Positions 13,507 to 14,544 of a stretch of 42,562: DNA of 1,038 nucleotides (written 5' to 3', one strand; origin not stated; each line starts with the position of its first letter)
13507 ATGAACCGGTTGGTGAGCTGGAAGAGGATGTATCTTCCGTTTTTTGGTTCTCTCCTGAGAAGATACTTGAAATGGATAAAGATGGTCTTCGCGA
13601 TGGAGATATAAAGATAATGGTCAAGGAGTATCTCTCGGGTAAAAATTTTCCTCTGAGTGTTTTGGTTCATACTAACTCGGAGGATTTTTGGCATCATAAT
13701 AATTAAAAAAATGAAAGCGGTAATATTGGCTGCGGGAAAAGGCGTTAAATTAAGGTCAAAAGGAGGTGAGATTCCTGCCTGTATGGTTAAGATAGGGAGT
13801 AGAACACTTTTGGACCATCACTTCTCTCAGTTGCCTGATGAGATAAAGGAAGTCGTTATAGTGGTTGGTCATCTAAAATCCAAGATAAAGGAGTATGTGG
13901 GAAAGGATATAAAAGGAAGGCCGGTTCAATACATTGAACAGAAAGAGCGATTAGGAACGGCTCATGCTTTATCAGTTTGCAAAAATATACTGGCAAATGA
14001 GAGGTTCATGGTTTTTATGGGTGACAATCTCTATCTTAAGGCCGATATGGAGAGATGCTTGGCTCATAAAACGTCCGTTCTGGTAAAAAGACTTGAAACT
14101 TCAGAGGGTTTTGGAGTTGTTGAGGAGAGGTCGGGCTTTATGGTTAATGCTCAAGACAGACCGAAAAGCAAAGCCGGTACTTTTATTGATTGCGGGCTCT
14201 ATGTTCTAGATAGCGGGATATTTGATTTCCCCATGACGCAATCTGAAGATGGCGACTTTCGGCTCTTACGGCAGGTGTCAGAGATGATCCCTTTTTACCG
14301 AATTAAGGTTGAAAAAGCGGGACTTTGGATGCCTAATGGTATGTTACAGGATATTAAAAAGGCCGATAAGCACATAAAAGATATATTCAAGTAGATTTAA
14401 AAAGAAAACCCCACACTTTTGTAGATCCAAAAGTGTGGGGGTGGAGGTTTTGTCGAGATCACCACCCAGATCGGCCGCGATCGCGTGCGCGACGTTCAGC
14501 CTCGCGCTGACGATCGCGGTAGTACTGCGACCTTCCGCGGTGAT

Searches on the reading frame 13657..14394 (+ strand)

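Call 60: search_protein_families(library=pfam, proteins=[window:13657-14394:+], max_evalue=0.0001)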
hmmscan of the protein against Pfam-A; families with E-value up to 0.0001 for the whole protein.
window:13657-14394:+ (245 aa): 2 families
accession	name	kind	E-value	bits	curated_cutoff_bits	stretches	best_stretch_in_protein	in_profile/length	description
PF00483.29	NTP_transferase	-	6.6e-19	68.9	21.2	1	20-195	1-194/245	Nucleotidyl transferase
PF12804.13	NTP_transf_3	-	3.5e-07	31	27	1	21-137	1-109/160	MobA-like NTP transferase domain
